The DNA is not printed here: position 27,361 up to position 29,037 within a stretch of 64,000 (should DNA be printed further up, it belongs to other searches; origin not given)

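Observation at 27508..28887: Unusual fusion of GTP cyclohydrolase II with a RibD-type reductase domain (no deaminase, no RibB)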

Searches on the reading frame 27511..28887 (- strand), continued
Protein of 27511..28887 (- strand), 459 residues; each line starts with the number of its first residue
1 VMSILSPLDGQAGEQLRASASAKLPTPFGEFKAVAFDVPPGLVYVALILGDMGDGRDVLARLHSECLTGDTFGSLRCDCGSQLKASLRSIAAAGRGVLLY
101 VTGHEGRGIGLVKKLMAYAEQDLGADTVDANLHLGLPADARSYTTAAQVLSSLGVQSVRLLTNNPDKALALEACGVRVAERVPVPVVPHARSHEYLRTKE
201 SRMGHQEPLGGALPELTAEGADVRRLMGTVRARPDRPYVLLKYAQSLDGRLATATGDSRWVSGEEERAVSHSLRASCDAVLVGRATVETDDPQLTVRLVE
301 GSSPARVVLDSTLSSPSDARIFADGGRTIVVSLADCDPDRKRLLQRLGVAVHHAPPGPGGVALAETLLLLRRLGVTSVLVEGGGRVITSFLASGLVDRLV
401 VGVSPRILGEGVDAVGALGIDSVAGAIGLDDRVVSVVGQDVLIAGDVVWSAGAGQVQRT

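Call 14: find_encoding_contigs(protein=P0001, flank=10000, max_places=3)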
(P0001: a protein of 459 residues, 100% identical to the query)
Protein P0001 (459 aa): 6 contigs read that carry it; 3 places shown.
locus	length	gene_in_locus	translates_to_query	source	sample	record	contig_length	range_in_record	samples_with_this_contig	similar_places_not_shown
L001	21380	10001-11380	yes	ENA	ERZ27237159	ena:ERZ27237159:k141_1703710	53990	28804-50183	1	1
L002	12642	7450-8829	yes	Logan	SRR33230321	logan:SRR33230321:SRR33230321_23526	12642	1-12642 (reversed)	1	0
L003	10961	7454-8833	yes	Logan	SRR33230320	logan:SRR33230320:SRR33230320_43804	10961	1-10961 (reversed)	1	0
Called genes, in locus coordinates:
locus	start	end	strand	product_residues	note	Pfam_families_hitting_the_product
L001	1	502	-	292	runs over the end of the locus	PF03551:PadR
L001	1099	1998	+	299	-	PF02548:Pantoate_transf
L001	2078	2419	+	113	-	PF01250:Ribosomal_S6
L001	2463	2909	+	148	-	PF00436:SSB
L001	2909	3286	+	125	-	PF01084:Ribosomal_S18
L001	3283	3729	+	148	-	PF01281:Ribosomal_L9_N, PF03948:Ribosomal_L9_C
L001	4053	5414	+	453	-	PF00772:DnaB, PF03796:DnaB_C, PF13481:AAA_25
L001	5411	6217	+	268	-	PF05175:MTS (weak), PF05401:NodS (weak), PF13489:Methyltransf_23, PF03848:TehB, PF08241:Methyltransf_11, PF08242:Methyltransf_12, PF13649:Methyltransf_25, PF13847:Methyltransf_31, +1 more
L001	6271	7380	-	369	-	PF13439:Glyco_transf_4, PF00534:Glycos_transf_1, PF13692:Glyco_trans_1_4, PF13524:Glyco_trans_1_2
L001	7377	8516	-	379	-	PF13579:Glyco_trans_4_4, PF13439:Glyco_transf_4, PF00534:Glycos_transf_1, PF13692:Glyco_trans_1_4, PF13524:Glyco_trans_1_2 (weak)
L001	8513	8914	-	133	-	PF01242:PTPS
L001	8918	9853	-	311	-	PF16912:Glu_dehyd_C (weak), PF00107:ADH_zinc_N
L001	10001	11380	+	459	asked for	PF00925:GTP_cyclohydro2, PF01872:RibD_C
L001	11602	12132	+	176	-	-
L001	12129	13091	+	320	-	PF00126:HTH_1, PF03466:LysR_substrate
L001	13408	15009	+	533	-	PF13484:Fer4_16 (faint), PF13247:Fer4_11, PF12838:Fer4_7 (weak), PF13187:Fer4_9 (weak), PF00037:Fer4 (weak), PF13237:Fer4_10 (weak), PF12838:Fer4_7 (weak), PF03916:NrfD, +3 more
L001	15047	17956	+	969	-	PF04879:Molybdop_Fe4S4, PF00384:Molybdopterin, PF01568:Molydop_binding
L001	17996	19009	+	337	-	PF02613:Nitrate_red_del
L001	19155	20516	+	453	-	PF00753:Lactamase_B (faint), PF00581:Rhodanese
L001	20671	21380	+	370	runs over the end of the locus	PF07992:Pyr_redox_2 (weak)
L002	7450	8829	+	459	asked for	PF00925:GTP_cyclohydro2, PF01872:RibD_C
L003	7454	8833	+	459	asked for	PF00925:GTP_cyclohydro2, PF01872:RibD_C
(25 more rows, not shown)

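Call 15: find_encoding_contigs(protein=P0018, flank=10000, max_places=2)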
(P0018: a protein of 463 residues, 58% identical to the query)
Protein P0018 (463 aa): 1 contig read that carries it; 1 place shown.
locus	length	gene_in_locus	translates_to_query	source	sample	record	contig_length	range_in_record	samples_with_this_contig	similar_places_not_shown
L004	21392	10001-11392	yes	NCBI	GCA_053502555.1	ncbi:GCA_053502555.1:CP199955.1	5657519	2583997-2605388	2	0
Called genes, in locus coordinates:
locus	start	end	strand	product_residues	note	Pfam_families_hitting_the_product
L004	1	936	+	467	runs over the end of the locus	PF00890:FAD_binding_2 (weak), PF01134:GIDA (weak), PF01266:DAO (faint), PF07992:Pyr_redox_2, PF12831:FAD_oxidored, PF13738:Pyr_redox_3, PF00070:Pyr_redox, PF02852:Pyr_redox_dim, +2 more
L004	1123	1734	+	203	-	PF04542:Sigma70_r2, PF08281:Sigma70_r4_2, PF04545:Sigma70_r4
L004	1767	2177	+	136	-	PF19730:DUF6221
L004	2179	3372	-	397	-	PF13439:Glyco_transf_4, PF13579:Glyco_trans_4_4 (weak), PF00534:Glycos_transf_1, PF13692:Glyco_trans_1_4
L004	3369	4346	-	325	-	PF00535:Glycos_transf_2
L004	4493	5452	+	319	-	PF01408:GFO_IDH_MocA, PF08635:ox_reductase_C (weak), PF02894:GFO_IDH_MocA_C, PF22725:GFO_IDH_MocA_C3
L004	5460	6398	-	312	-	PF05050:Methyltransf_21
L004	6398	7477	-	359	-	PF13439:Glyco_transf_4, PF13579:Glyco_trans_4_4, PF00534:Glycos_transf_1, PF13692:Glyco_trans_1_4, PF13524:Glyco_trans_1_2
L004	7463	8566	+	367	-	PF13439:Glyco_transf_4, PF20706:GT4-conflict (faint), PF00534:Glycos_transf_1, PF13692:Glyco_trans_1_4, PF13524:Glyco_trans_1_2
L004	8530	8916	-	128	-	PF01242:PTPS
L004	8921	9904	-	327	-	PF00107:ADH_zinc_N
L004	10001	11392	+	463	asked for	PF00925:GTP_cyclohydro2, PF01872:RibD_C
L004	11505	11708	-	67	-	PF00313:CSD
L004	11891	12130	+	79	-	-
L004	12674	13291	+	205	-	PF00440:TetR_N, PF16859:TetR_C_11 (weak)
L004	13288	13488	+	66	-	PF13459:Fer4_15, PF13370:Fer4_13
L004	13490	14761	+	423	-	PF00067:p450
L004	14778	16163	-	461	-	-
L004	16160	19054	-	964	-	PF00199:Catalase (weak), PF03098:An_peroxidase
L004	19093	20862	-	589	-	PF02776:TPP_enzyme_N, PF00205:TPP_enzyme_M, PF02775:TPP_enzyme_C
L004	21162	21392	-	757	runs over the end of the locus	-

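Call 22: search_solved_structures(query=window:27511-28887:-, max_evalue=0.001, show_alignments=0)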
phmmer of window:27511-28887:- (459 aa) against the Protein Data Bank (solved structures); distinct sequences matched with E-value up to 0.001: 23.
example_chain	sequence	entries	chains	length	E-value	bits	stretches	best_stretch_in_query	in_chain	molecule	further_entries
4i14_A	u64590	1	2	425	8.8e-64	219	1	16-206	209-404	Riboflavin biosynthesis protein RibBA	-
2bz0_A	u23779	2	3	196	1.2e-54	188.8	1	15-205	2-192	GTP CYCLOHYDROLASE II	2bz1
4rl4_A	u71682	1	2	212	8.3e-36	126.8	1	15-205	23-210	GTP cyclohydrolase-2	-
6p8c_A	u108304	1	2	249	4.4e-31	111.2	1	235-444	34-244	2,5-diamino-6-ribosylamino-4(3H)-pyrimidinone 5'-phosphate reductase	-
2b3z_A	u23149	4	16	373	2.1e-29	105.7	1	233-441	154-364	Riboflavin biosynthesis protein ribD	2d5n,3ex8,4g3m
2azn_A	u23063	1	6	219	3.6e-28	101.6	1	236-410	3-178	Putative 5-amino-6-(5-phosphoribosylamino)uracil reductase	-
7lrh_A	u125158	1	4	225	2.8e-24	88.8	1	235-422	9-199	Riboflavin biosynthesis protein RibD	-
2hxv_A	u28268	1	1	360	1.7e-21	79.6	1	234-416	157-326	Diaminohydroxyphosphoribosylaminopyrimidine deaminase/ 5-amino-6-(5-phosphoribosylamino)ur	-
5xux_A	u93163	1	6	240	2.1e-20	76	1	234-409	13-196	Conserved protein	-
5xv0_A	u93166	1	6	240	3.8e-20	75.2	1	234-409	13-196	Conserved protein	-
9no2_B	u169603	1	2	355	3.8e-20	75.2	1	235-409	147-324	Riboflavin biosynthesis protein RibD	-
5xv2_A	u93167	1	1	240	5e-20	74.8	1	234-409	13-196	Conserved protein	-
5xv5_A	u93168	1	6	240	7.4e-20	74.2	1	234-409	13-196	Conserved protein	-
8dq9_A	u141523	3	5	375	3.8e-19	71.9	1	231-441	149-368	3-dehydroquinate dehydratase I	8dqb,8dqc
2o7p_A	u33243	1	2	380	1.2e-18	70.2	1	231-442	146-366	Riboflavin biosynthesis protein ribD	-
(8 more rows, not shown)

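Call 24: list_cluster_members(proteins=[P0001, P0002])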
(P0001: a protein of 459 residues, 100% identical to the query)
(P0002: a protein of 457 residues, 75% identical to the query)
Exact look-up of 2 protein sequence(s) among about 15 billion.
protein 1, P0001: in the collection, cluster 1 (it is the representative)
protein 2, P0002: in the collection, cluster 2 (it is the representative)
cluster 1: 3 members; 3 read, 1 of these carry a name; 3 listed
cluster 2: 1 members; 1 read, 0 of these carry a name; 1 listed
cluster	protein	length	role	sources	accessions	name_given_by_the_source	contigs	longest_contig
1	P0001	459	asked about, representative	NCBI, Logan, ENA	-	-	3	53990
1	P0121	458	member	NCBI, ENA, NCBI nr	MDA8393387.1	MAG: GTP cyclohydrolase II [Actinomycetota bacterium] | GTP cyclohydrolase II [Actinomycetota bacterium]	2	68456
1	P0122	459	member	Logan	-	-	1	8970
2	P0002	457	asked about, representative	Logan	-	-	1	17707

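Call 36: find_related_loci(query=A1, collection=genome_contigs, flank=8000)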
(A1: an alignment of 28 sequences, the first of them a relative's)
Query A1 (459 aa) in genome_contigs; peptide patterns used: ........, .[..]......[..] (x = any residue, [..] = any of these).
600 stretches matched a pattern (row limit reached: there are more); 600 encode a relative of the query (tblastn E <= 1e-3); the best 80 are kept; 80 distinct loci.
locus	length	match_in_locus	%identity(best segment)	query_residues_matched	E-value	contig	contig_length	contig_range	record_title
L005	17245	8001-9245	47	21-447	8e-98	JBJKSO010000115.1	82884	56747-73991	MAG: Candidatus Dormibacteria bacterium isolate Bin_84 S1Ck127_2133789_flag_1_multi_10.0000_len_82884, whole genome shot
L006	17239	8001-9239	42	3-427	7e-80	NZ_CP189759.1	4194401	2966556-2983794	Brevibacterium sp. LE-L chromosome, complete genome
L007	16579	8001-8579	61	15-206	1e-71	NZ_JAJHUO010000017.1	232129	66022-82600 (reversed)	Saccharothrix luteola strain NEAU-S10 Scaffold17, whole genome shotgun sequence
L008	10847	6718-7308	59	14-205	2e-69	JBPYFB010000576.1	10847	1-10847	MAG: Rugosimonospora sp. isolate Bin.001.fastaField_pasture_P3 k127_7360856, whole genome shotgun sequence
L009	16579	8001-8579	58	14-205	9e-69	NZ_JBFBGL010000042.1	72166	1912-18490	Amycolatopsis sp. NPDC089917 NPDC089917_189_A8.ctg-0042, whole genome shotgun sequence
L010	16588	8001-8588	59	20-214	2e-68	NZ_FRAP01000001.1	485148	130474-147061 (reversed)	Pseudonocardia thermophila strain DSM 43832, whole genome shotgun sequence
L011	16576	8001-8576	60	15-205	3e-68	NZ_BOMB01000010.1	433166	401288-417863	Actinocatenispora rupis strain NBRC 107355 sequence10, whole genome shotgun sequence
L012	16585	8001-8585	59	14-205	5e-68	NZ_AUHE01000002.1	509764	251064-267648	Gordonia shandongensis DSM 45094 G528DRAFT_scaffold00002.2_C, whole genome shotgun sequence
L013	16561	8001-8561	61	20-205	9e-68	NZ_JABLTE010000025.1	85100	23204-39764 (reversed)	Nocardia barduliensis strain 335427 NODE_25_length_85100_cov_12.4499, whole genome shotgun sequence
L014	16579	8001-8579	56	14-205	2e-67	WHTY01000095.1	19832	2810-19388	MAG: Actinophytocola sp. isolate Dino_bin49 k141_75239_length_19832_cov_73.2406, whole genome shotgun sequence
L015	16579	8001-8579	60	14-205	3e-67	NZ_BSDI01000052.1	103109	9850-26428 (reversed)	Phytohabitans aurantiacus strain RD004123 sequence052, whole genome shotgun sequence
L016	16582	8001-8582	59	16-208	2e-66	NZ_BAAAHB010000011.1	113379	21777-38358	Streptomyces stramineus strain JCM 10649 sequence011, whole genome shotgun sequence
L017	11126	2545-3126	56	21-214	4e-66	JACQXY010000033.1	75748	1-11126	MAG: Acidobacteria bacterium isolate NC_groundwater_1527_Pr4_S-0.65um_71_16 SR1-18-Sp65_coassembly_scaffold_149690, whol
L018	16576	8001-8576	60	15-205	1e-65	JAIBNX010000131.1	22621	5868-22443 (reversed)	Micromonospora sp. CPCC 205371 Scaffold131, whole genome shotgun sequence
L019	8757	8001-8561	59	20-205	2e-65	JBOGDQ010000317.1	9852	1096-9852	MAG: Jatrophihabitantaceae bacterium isolate TC-S_metabat2.bin.222 k127_4294502, whole genome shotgun sequence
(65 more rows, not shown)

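Call 49: find_encoding_contigs(protein=P0002, flank=8000, max_places=1)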
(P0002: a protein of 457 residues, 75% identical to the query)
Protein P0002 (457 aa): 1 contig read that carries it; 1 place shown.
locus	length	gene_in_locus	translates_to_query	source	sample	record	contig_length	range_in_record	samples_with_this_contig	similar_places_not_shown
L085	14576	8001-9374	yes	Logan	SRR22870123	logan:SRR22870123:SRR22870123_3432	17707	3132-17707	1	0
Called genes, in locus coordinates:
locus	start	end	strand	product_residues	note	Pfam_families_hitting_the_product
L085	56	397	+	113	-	PF01250:Ribosomal_S6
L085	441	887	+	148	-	PF00436:SSB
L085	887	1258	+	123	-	PF01084:Ribosomal_S18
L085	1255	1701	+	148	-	PF01281:Ribosomal_L9_N, PF03948:Ribosomal_L9_C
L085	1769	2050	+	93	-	-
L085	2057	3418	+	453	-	PF00772:DnaB, PF03796:DnaB_C, PF13481:AAA_25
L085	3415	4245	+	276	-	PF05401:NodS, PF13489:Methyltransf_23, PF13847:Methyltransf_31, PF08241:Methyltransf_11, PF08242:Methyltransf_12, PF13649:Methyltransf_25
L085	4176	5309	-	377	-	PF13439:Glyco_transf_4, PF00534:Glycos_transf_1, PF13692:Glyco_trans_1_4, PF13524:Glyco_trans_1_2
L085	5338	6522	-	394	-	PF13439:Glyco_transf_4, PF13579:Glyco_trans_4_4, PF00534:Glycos_transf_1, PF13692:Glyco_trans_1_4, PF13524:Glyco_trans_1_2 (weak)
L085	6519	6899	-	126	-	PF01242:PTPS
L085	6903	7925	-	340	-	PF16912:Glu_dehyd_C (weak), PF00107:ADH_zinc_N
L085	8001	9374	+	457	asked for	PF00925:GTP_cyclohydro2, PF01872:RibD_C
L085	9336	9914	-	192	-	-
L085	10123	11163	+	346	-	PF12849:PBP_like_2 (faint), PF00126:HTH_1, PF03466:LysR_substrate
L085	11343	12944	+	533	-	PF13484:Fer4_16 (faint), PF13247:Fer4_11, PF12838:Fer4_7 (weak), PF13187:Fer4_9 (weak), PF00037:Fer4 (weak), PF13237:Fer4_10 (weak), PF12838:Fer4_7 (weak), PF03916:NrfD, +3 more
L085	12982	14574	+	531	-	?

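Call 50: find_encoding_contigs(protein=P0012, flank=8000, max_places=1)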
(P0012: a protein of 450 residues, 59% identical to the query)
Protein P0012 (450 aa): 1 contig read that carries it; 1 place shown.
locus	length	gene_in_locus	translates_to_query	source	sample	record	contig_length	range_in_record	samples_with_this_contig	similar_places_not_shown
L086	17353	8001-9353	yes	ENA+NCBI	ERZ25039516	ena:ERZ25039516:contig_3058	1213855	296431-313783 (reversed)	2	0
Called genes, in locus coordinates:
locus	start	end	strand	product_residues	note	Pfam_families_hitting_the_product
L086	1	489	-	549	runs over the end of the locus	PF03193:RsgA_GTPase (faint), PF00350:Dynamin_N (faint), PF01926:MMR_HSR1 (weak)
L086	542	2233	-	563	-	PF00350:Dynamin_N (faint)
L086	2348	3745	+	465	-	PF17900:Peptidase_M1_N, PF01433:Peptidase_M1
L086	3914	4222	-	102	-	-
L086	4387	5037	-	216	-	PF01545:Cation_efflux (faint)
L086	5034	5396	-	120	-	PF25213:HVO_A0261_N (weak), PF13545:HTH_Crp_2 (faint), PF12840:HTH_20, PF01022:HTH_5, PF12802:MarR_2 (weak)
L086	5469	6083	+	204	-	PF00929:RNase_T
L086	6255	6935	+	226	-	PF00702:Hydrolase, PF13419:HAD_2, PF13242:Hydrolase_like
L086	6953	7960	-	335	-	PF16912:Glu_dehyd_C (weak), PF00107:ADH_zinc_N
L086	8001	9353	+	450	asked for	PF00925:GTP_cyclohydro2, PF01872:RibD_C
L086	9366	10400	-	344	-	PF13439:Glyco_transf_4 (faint), PF20706:GT4-conflict, PF00534:Glycos_transf_1, PF13692:Glyco_trans_1_4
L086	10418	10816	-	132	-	PF01242:PTPS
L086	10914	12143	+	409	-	PF05977:MFS_3, PF07690:MFS_1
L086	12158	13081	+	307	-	PF01263:Aldose_epim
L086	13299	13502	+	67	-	PF00313:CSD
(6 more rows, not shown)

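Call 51: find_encoding_contigs(protein=P0043, flank=8000, max_places=1)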
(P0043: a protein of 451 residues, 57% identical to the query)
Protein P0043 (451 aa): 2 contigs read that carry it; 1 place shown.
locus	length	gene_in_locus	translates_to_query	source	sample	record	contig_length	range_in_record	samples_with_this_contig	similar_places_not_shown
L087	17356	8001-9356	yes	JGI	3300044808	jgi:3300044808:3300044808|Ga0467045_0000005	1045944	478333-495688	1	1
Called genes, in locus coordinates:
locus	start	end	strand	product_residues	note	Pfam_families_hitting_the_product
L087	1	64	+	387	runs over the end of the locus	PF01070:FMN_dh, PF05690:ThiG (faint)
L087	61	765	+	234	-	PF11716:MDMPI_N, PF12867:DinB_2 (weak)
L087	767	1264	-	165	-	PF04234:CopC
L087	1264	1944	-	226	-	PF07987:DUF1775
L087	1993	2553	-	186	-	-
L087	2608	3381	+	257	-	PF23441:SDR (faint), PF00106:adh_short, PF08659:KR, PF13561:adh_short_C2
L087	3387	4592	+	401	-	PF00753:Lactamase_B, PF14863:Alkyl_sulf_dimr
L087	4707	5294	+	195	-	PF09851:SHOCT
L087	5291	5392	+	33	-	-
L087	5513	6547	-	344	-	PF13439:Glyco_transf_4, PF13579:Glyco_trans_4_4, PF20706:GT4-conflict, PF00534:Glycos_transf_1, PF13692:Glyco_trans_1_4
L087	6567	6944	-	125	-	PF01242:PTPS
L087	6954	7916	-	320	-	PF16912:Glu_dehyd_C (faint), PF00107:ADH_zinc_N (weak)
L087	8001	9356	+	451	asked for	PF00925:GTP_cyclohydro2, PF01872:RibD_C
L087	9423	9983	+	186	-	PF04542:Sigma70_r2, PF07638:Sigma70_ECF (weak), PF08281:Sigma70_r4_2, PF04545:Sigma70_r4, PF13384:HTH_23 (weak)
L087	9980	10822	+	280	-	-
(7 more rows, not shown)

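Call 52: find_encoding_contigs(protein=P0067, flank=8000, max_places=1)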
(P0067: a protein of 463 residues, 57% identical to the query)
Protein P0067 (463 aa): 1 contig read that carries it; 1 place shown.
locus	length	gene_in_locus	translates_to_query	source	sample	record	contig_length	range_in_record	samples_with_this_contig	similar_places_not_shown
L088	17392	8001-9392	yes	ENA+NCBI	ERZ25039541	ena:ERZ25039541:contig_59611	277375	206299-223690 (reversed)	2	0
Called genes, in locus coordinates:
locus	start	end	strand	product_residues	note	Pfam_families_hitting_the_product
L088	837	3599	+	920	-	PF05088:Bac_GDH_CD, PF21074:GDH_C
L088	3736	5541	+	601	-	PF04250:DUF429, PF04607:RelA_SpoT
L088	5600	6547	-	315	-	PF05050:Methyltransf_21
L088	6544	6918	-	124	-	PF01242:PTPS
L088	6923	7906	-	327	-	PF00107:ADH_zinc_N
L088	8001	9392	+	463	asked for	PF00925:GTP_cyclohydro2, PF01872:RibD_C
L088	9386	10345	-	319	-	PF03706:LPG_synthase_TM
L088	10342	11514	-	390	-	PF13439:Glyco_transf_4, PF13579:Glyco_trans_4_4 (faint), PF20706:GT4-conflict, PF00534:Glycos_transf_1, PF13692:Glyco_trans_1_4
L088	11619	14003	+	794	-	PF01066:CDP-OH_P_transf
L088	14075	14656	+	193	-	PF20139:DUF6529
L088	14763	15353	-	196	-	PF04978:MST, PF12867:DinB_2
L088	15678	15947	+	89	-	PF08962:Rv2632c-like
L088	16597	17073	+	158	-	PF10604:Polyketide_cyc2, PF03364:Polyketide_cyc (weak)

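Call 64: search_protein_families(library=pfam, proteins=[L006:7905-9377:+, L006:9295-10161:-, L006:10158-11249:-, L006:11114-12124:-, L006:12121-12762:-, L006:12626-13696:-, L006:7247-7975:+, L006:13480-14454:+, L006:14186-15250:+], max_evalue=0.001)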
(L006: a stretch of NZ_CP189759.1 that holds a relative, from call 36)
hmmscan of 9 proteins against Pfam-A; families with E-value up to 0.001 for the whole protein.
L006:7905-9377:+ (490 aa): 2 families
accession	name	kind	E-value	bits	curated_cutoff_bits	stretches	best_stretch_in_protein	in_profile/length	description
PF00925.25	GTP_cyclohydro2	-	6e-57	192.2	23.3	1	54-212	7-164/165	GTP cyclohydrolase II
PF01872.23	RibD_C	-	4.2e-36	125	24.1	1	257-439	3-177/197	RibD C-terminal domain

L006:9295-10161:- (288 aa): 1 family
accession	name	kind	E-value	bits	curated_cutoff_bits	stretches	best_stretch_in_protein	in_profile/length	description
PF03706.18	LPG_synthase_TM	-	2.3e-15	57.3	33.4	1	7-159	2-156/302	Lysylphosphatidylglycerol synthase TM region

L006:10158-11249:- (363 aa): 1 family
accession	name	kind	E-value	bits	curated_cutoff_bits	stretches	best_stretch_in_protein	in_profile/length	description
PF13649.12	Methyltransf_25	-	0.00056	21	27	0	114-176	1-61/97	Methyltransferase domain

L006:11114-12124:- (336 aa): 6 families
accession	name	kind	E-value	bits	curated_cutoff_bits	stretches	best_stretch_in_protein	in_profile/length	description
PF00534.26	Glycos_transf_1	-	2e-20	73.4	26.4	1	154-309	13-171/172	Glycosyl transferases group 1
PF13692.12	Glyco_trans_1_4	-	8.1e-18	65.5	27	1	158-296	3-142/142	Glycosyl transferases group 1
PF20706.3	GT4-conflict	-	3e-11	43.4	26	1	227-328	274-357/385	Family 4 Glycosyltransferase in conflict systems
PF13579.12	Glyco_trans_4_4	-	0.00012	22.9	29.7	0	30-139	41-150/158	Glycosyl transferase 4-like domain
PF13439.12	Glyco_transf_4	-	0.00023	21.7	28.5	1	85-139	96-157/170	Glycosyltransferase Family 4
PF13524.12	Glyco_trans_1_2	-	0.00086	19.7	25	0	189-326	16-143/144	Glycosyl transferase-like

L006:12121-12762:- (213 aa): 2 families
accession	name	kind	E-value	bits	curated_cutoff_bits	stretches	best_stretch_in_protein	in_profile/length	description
PF01242.24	PTPS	-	7.5e-21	74.8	22.4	1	90-208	2-119/121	6-pyruvoyl tetrahydropterin synthase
PF04886.17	PT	-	6.4e-05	22.9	26.2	1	44-68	6-30/36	PT disordered repeat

L006:12626-13696:- (356 aa): 0 families

L006:7247-7975:+ (242 aa): 1 family
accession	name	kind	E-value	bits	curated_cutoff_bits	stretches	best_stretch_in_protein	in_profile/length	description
PF01066.26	CDP-OH_P_transf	-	1.8e-12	48.3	22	1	62-193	2-135/152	CDP-alcohol phosphatidyltransferase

L006:13480-14454:+ (324 aa): 1 family
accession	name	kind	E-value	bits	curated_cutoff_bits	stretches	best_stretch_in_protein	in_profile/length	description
PF05853.18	BKACE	-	4e-25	89.1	24.8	1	82-316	6-260/274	beta-keto acid cleavage enzyme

L006:14186-15250:+ (354 aa): 2 families
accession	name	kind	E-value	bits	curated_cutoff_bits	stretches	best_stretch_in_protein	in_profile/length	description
PF03881.20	Fructosamin_kin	-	2.2e-30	106.3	22.4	1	93-343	41-283/288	Fructosamine kinase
PF01636.29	APH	-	1.8e-09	38.1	23.2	1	101-306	30-231/239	Phosphotransferase enzyme family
